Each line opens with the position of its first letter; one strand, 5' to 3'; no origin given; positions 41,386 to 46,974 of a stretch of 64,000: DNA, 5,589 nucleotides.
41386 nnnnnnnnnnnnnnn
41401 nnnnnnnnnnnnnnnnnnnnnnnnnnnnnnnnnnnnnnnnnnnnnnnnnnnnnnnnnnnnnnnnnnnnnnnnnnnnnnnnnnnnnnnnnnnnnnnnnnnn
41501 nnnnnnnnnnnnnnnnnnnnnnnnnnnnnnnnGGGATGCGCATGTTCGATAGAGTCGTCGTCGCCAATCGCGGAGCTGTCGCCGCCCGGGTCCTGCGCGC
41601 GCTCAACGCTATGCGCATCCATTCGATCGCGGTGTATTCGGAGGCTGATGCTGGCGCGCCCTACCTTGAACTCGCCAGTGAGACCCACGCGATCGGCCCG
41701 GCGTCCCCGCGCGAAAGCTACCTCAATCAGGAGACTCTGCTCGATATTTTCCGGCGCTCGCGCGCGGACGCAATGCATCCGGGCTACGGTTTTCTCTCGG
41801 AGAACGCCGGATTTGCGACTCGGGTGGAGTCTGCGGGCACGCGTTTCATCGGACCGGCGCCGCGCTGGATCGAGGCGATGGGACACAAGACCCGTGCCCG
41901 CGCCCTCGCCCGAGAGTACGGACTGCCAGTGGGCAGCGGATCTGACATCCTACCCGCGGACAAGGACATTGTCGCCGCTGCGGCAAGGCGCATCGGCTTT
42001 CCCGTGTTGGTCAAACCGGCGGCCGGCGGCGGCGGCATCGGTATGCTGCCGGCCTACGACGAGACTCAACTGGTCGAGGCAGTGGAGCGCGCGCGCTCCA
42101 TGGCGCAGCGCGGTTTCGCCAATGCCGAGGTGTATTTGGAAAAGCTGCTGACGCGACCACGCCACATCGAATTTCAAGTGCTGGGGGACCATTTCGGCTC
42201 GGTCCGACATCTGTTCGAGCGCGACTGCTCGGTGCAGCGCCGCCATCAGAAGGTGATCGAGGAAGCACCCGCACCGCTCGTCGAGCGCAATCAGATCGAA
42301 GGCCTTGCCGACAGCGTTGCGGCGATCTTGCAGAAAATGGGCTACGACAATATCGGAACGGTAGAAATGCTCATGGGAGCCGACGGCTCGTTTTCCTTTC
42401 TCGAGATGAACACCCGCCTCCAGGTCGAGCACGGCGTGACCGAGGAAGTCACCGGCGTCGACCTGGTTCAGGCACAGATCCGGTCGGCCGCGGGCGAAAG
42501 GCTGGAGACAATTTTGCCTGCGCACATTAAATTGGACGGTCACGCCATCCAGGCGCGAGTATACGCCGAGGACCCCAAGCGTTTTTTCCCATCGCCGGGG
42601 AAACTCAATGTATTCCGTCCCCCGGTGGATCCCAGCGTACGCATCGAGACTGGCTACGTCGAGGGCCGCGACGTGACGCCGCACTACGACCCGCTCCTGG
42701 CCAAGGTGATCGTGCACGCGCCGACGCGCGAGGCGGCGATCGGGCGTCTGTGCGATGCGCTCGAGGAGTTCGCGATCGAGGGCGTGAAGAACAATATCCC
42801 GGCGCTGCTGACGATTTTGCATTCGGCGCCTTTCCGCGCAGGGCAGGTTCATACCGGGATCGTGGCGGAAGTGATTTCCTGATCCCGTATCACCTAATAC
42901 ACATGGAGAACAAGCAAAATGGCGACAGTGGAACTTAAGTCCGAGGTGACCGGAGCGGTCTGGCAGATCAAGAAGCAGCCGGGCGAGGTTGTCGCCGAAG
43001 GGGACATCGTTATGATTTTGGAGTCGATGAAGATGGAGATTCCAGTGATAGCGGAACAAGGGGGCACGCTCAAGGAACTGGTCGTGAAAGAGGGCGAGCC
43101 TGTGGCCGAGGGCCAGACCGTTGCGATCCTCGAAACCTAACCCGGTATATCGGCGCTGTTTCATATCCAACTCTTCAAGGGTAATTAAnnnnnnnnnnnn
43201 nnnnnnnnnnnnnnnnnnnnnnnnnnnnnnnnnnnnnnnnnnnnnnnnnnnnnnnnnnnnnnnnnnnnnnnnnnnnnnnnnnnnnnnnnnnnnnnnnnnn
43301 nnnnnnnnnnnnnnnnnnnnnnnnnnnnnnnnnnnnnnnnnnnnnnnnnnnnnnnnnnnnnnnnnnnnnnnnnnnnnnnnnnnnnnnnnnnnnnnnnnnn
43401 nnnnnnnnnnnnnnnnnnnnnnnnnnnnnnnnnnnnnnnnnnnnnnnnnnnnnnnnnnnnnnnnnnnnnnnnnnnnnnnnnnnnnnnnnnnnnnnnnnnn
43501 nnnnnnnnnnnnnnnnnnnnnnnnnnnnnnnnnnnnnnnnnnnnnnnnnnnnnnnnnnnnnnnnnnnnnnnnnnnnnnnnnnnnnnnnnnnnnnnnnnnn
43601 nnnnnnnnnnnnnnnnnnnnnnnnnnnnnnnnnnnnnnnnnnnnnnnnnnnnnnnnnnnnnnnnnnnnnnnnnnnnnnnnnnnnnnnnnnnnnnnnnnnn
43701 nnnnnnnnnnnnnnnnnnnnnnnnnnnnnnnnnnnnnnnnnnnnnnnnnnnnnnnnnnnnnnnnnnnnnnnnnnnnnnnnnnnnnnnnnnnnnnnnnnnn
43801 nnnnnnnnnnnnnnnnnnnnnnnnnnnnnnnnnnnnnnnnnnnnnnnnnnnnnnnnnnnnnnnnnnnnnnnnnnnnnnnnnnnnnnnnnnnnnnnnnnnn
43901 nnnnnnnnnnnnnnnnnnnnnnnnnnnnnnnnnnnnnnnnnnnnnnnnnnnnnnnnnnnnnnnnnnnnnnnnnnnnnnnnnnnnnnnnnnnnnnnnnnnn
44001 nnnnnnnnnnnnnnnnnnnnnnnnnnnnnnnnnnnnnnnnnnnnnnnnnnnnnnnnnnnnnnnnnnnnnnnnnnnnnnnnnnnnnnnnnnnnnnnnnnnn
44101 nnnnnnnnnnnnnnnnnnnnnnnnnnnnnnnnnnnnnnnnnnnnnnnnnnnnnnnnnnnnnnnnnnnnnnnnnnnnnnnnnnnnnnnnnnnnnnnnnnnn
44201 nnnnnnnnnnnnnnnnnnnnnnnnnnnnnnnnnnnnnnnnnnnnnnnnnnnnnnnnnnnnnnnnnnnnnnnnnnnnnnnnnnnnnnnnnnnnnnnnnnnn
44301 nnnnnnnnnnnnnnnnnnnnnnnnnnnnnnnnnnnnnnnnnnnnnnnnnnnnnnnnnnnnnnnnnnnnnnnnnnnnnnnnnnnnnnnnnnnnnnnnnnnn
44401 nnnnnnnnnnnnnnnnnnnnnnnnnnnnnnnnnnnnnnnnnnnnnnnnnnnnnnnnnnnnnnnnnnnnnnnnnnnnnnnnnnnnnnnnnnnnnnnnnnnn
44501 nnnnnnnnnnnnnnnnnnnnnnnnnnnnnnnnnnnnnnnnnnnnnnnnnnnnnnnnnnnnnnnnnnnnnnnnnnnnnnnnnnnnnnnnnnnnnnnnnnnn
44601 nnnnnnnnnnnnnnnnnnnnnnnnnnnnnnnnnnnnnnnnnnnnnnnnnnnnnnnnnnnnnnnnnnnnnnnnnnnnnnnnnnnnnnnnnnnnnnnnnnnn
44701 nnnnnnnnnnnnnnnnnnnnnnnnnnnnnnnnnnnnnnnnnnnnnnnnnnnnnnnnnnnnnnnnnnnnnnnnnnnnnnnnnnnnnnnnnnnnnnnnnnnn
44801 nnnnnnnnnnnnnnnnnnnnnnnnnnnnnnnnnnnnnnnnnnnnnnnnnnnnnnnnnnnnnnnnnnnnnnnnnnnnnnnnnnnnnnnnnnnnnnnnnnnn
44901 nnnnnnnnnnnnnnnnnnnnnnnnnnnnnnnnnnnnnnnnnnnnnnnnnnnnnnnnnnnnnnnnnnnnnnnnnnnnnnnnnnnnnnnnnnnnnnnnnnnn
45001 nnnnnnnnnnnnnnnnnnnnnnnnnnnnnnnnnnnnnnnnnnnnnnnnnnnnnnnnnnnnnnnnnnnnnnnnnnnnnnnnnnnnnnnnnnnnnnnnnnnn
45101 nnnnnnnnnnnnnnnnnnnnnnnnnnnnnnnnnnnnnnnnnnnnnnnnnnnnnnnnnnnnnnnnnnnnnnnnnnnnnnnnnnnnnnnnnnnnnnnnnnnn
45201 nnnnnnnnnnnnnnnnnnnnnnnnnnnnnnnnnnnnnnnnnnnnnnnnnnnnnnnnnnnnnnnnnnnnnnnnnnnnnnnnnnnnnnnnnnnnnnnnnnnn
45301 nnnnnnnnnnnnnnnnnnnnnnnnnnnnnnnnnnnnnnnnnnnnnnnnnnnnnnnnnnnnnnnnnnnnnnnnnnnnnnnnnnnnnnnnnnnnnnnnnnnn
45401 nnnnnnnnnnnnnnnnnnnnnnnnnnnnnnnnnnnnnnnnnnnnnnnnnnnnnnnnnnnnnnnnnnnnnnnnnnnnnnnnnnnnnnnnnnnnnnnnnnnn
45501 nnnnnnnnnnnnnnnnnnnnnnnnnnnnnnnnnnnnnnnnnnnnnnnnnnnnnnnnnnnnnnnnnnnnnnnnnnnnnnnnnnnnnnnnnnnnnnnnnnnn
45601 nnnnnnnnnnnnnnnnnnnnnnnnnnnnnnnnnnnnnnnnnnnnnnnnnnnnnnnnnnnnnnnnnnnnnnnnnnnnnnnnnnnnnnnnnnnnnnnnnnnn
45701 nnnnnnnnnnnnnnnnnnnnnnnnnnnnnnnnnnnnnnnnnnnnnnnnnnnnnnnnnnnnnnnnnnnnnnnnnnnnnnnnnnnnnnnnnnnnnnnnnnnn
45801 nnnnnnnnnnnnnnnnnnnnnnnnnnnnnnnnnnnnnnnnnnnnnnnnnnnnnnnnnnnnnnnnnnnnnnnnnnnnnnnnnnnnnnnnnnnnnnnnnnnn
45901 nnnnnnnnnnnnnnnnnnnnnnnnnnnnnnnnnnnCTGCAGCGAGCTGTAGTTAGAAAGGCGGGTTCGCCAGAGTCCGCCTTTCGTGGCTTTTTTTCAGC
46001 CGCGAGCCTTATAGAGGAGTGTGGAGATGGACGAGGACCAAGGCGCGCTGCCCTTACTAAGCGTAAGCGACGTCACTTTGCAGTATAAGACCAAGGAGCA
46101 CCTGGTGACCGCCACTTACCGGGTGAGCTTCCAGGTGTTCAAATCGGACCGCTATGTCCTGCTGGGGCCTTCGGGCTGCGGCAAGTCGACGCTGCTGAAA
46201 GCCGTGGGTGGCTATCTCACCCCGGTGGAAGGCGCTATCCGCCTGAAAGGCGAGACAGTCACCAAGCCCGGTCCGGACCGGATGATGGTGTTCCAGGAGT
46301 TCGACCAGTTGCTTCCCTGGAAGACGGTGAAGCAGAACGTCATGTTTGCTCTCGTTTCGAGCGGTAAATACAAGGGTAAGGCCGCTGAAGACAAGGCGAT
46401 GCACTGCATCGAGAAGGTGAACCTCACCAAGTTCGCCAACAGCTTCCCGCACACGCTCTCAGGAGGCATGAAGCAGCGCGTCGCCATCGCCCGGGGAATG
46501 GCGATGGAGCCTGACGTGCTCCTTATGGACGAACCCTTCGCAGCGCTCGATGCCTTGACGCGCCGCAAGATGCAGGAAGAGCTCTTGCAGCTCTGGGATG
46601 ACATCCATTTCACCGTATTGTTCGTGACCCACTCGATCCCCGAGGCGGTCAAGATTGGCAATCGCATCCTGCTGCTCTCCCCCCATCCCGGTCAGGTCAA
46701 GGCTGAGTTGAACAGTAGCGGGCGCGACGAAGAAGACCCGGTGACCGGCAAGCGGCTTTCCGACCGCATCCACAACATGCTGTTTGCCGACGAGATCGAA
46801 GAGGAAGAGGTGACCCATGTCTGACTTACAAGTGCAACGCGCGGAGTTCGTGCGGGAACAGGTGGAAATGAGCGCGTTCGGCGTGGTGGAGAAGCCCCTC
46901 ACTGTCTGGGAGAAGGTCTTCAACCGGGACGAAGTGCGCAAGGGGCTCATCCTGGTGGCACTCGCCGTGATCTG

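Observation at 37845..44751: Unassigned multi-subunit biotin carboxylase: two divergent 12S-type CT subunits, a stand-alone BC, a 73-aa BCCP and a dedicated CoA-transferase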

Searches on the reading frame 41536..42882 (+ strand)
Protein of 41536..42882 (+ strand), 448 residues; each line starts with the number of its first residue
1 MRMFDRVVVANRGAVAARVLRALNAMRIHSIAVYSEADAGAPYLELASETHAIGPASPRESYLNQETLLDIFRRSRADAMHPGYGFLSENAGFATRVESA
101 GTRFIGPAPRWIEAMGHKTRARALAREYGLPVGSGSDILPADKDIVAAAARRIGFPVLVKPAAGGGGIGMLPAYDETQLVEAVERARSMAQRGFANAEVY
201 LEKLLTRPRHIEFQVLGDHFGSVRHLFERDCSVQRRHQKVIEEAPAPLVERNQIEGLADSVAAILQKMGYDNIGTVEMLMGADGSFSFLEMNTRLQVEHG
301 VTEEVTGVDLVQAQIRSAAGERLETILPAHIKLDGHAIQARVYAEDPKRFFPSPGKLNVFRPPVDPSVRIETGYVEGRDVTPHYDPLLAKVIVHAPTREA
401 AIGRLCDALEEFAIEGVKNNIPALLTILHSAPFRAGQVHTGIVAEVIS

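Call 5: search_protein_families(library=ncbifam, proteins=[window:41536-42882:+])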
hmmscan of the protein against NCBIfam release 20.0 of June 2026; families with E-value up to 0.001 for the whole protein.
window:41536-42882:+ (448 aa): 26 families (the best 25 are shown)
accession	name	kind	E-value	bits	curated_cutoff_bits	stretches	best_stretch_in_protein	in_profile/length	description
NF006367.0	PRK08591.1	subfamily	2e-152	508.1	597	1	3-444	1-442/451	acetyl-CoA carboxylase biotin carboxylase subunit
NF009554.0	PRK12999.1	equivalog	9.5e-152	507.2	965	1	2-445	3-454/1147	pyruvate carboxylase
NF006406.0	PRK08654.1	equivalog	9.3e-150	499.4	739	1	3-445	1-442/499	acetyl-CoA carboxylase biotin carboxylase subunit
TIGR00514.1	accC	equivalog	9.9e-144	479.5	626.5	1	3-444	1-442/449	acetyl-CoA carboxylase biotin carboxylase subunit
TIGR02712.1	urea_carbox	equivalog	2.4e-140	469.4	1303.85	1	4-444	1-440/1201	urea carboxylase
TIGR01235.1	pyruv_carbox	equivalog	5.8e-135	451.3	1114.45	1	7-443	2-448/1143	pyruvate carboxylase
NF009471.0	PRK12833.1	equivalog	8.8e-135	449.8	686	1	4-443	5-444/467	acetyl-CoA carboxylase biotin carboxylase subunit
NF004085.0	PRK05586.1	equivalog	4.3e-131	437.9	723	1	3-445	1-443/448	acetyl-CoA carboxylase biotin carboxylase subunit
NF005525.0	PRK07178.1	equivalog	4.7e-129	431.1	768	1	3-444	1-440/471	acetyl-CoA carboxylase biotin carboxylase subunit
NF006287.0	PRK08463.1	equivalog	7.4e-129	430.6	775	1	3-444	1-442/479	acetyl-CoA carboxylase subunit A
NF006286.0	PRK08462.1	equivalog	1.8e-120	402.8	740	1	4-444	4-442/445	acetyl-CoA carboxylase biotin carboxylase subunit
TIGR01205.1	D_ala_D_alaTIGR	subfamily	1.5e-09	37.3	245.65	1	98-293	87-285/318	D-alanine--D-alanine ligase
NF002378.0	PRK01372.1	subfamily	9.5e-09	34.4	243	1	117-294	100-270/305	D-alanine--D-alanine ligase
NF009404.0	PRK12767.1-3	equivalog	1.8e-08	33.7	316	1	35-324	31-312/344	carbamoyl phosphate synthase-like protein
TIGR01369.1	CPSaseII_lrg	equivalog_domain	3.1e-08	31.7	1027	1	65-328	618-874/1052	carbamoyl-phosphate synthase (glutamine-hydrolyzing) large subunit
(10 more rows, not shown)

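Call 6: search_protein_families(library=pfam, proteins=[window:41536-42882:+])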
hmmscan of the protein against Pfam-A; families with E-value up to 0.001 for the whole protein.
window:41536-42882:+ (448 aa): 4 families
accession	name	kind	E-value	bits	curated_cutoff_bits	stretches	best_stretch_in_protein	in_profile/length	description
PF02786.22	CPSase_L_D2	-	2.4e-61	207.4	19.8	1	118-325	2-210/211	Carbamoyl-phosphate synthase L chain, ATP binding domain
PF00289.28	Biotin_carb_N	-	3.2e-36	124.6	25.5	1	3-110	1-108/110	Biotin carboxylase, N-terminal domain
PF02785.25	Biotin_carb_C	-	8e-35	119.7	32.4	1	339-444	1-107/108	Biotin carboxylase C-terminal domain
PF07478.18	Dala_Dala_lig_C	-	1.4e-09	38.3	24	1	141-293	23-174/204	D-ala D-ala ligase C-terminus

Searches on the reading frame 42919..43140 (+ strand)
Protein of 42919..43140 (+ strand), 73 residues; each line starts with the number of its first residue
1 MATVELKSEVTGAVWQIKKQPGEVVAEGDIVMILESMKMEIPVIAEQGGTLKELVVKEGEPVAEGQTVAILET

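Call 5: search_protein_families(library=ncbifam, proteins=[window:42919-43140:+])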
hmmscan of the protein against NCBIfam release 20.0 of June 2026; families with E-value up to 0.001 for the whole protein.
window:42919-43140:+ (73 aa): 23 families
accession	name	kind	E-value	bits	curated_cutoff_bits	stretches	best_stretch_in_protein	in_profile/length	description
NF004547.1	PRK05889.1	equivalog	2.2e-21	75.8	75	1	5-72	4-71/71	biotin/lipoyl-binding carrier protein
NF006079.0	PRK08225.1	equivalog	7.3e-20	70.8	95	1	6-72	4-70/70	acetyl-CoA carboxylase biotin carboxyl carrier protein subunit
TIGR02712.1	urea_carbox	equivalog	3.2e-15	54.9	1303.85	1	4-72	1133-1201/1201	urea carboxylase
NF010643.0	PRK14040.1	subfamily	5.4e-15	54.9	892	1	4-71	527-594/595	oxaloacetate decarboxylase subunit alpha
TIGR01108.1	oadA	equivalog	3.2e-13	49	756.5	1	3-67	517-581/582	sodium-extruding oxaloacetate decarboxylase subunit alpha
NF006761.0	PRK09282.1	domain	2.7e-12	45.9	402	1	4-72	522-590/591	pyruvate carboxylase subunit B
TIGR01235.1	pyruv_carbox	equivalog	2.4e-10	38.6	1114.45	1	7-71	1078-1142/1143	pyruvate carboxylase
NF009554.0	PRK12999.1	equivalog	4.1e-10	38.1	965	1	6-72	1080-1146/1147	pyruvate carboxylase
NF005457.0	PRK07051.1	equivalog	3.8e-09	36.6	87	1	20-72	27-79/80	acetyl-CoA carboxylase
NF005117.0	PRK06549.1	equivalog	4.7e-09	36.9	159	1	7-68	65-126/130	acetyl-CoA carboxylase biotin carboxyl carrier protein subunit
NF004309.0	PRK05704.1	equivalog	5.2e-09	36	449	1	12-72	17-77/408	2-oxoglutarate dehydrogenase complex dihydrolipoyllysine-residue succinyltransferase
NF004173.0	PRK05641.1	equivalog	2.6e-08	34.5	199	1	10-68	91-149/153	putative acetyl-CoA carboxylase biotin carboxyl carrier protein subunit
TIGR01347.1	sucB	equivalog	3.4e-08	33.1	378.65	1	11-72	14-75/404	dihydrolipoyllysine-residue succinyltransferase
TIGR00531.1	BCCP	equivalog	1.6e-06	28.7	115.2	1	22-71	105-154/156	acetyl-CoA carboxylase biotin carboxyl carrier protein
TIGR01730.1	RND_mfp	subfamily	3.3e-06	26.3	94.9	0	43-72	29-58/322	efflux RND transporter periplasmic adaptor subunit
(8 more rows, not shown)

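Call 6: search_protein_families(library=pfam, proteins=[window:42919-43140:+])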
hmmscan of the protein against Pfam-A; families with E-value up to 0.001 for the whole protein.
window:42919-43140:+ (73 aa): 4 families
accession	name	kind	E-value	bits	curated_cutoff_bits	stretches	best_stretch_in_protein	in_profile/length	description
PF00364.28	Biotin_lipoyl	-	1.9e-15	56.9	22.1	1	10-71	13-73/73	Biotin-requiring enzyme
PF13437.12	HlyD_3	-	0.00012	23.2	22.2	0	6-35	2-31/106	HlyD family secretion protein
PF16576.10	HlyD_D23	-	0.00022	21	30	0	37-69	105-137/214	Barrel-sandwich domain of CusB or HlyD membrane-fusion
PF13533.13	Biotin_lipoyl_2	-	0.00036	20.7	29.8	0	46-71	6-31/32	Biotin-lipoyl like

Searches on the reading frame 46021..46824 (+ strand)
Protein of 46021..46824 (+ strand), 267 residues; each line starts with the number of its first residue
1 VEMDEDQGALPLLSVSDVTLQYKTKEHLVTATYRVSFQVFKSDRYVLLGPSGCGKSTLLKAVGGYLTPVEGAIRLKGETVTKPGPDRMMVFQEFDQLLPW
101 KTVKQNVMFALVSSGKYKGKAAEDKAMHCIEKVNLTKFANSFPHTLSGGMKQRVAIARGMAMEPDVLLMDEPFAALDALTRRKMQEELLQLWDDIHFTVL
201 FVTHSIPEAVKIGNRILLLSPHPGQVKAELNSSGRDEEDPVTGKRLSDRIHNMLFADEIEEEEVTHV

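Call 5: search_protein_families(library=ncbifam, proteins=[window:46021-46824:+])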
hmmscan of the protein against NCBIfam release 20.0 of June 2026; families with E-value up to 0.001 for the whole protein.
window:46021-46824:+ (267 aa): 183 families (the best 25 are shown)
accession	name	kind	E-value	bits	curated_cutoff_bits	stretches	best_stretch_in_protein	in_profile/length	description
NF008421.0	PRK11248.1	equivalog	1.3e-59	201.8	357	1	12-231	1-214/255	taurine ABC transporter ATP-binding subunit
TIGR01184.1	ntrCD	subfamily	1.6e-59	201.3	291.8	1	35-224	4-193/230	nitrate ABC transporter ATP-binding protein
NF040729.1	ABC_ATP_SaoA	equivalog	7.1e-55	186.1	360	1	13-231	2-218/248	ABC transporter ATP-binding protein SaoA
TIGR01186.1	proV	subfamily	1e-50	172.9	326.6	1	32-219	9-203/363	betaine/proline/choline family ABC transporter ATP-binding protein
TIGR03415.1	ABC_choXWV_ATP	equivalog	1.9e-50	171.9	483.75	1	6-219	14-238/382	choline ABC transporter ATP-binding protein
TIGR03265.1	PhnT2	equivalog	2.4e-46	158.6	457.7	1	14-219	6-208/353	putative 2-aminoethylphosphonate ABC transporter ATP-binding protein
TIGR00968.1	3a0106s01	subfamily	7.1e-46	156.6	342.75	1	29-220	13-205/237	sulfate ABC transporter ATP-binding protein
TIGR01187.1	potA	subfamily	2e-45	155.3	355.6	1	47-220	1-175/325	polyamine ABC transporter ATP-binding protein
NF008420.0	PRK11247.1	equivalog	5.1e-45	153.6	395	1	13-220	13-208/257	aliphatic sulfonates ABC transporter ATP-binding protein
NF006987.0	PRK09452.1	equivalog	4.6e-44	150.6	482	1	7-220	12-222/378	spermidine/putrescine ABC transporter ATP-binding protein PotA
NF043075.1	MMSYN1_0197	equivalog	4.9e-43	147.4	550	1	13-220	3-207/341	spermidine/putrescine ABC transporter ATP-binding protein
NF040840.2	tungstate_WtpC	equivalog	8e-43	147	440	1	34-219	18-204/347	tungstate ABC transporter ATP-binding protein WtpC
NF008105.0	PRK10851.1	equivalog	9.7e-41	139.7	502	1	35-220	21-211/362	sulfate/thiosulfate ABC transporter ATP-binding protein CysA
NF008653.0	PRK11650.1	subfamily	1.2e-40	139.7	432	1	13-220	4-209/357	sn-glycerol-3-phosphate ABC transporter ATP-binding protein UgpC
TIGR01277.1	thiQ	equivalog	4e-40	137.7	245.05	1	17-227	5-208/213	thiamine ABC transporter ATP-binding protein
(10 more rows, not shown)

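Call 6: search_protein_families(library=pfam, proteins=[window:46021-46824:+])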
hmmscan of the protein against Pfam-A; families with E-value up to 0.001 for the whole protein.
window:46021-46824:+ (267 aa): 5 families
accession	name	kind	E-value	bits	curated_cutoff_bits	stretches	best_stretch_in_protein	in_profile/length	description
PF00005.33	ABC_tran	-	2.9e-31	109.3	25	1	34-174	3-137/137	ABC transporter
PF13304.12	AAA_21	-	5.7e-07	30.3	27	0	157-208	252-301/304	AAA domain, putative AbiEii toxin, Type IV TA system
PF00004.35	AAA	-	1.4e-05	26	21.2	1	46-204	2-109/131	ATPase family associated with various cellular activities (AAA)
PF02463.25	SMC_N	-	0.00028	20.8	40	0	40-203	22-198/220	RecF/RecN/SMC N terminal domain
PF13555.12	AAA_29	-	0.00032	20.8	27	1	41-68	21-48/61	P-loop containing region of AAA domain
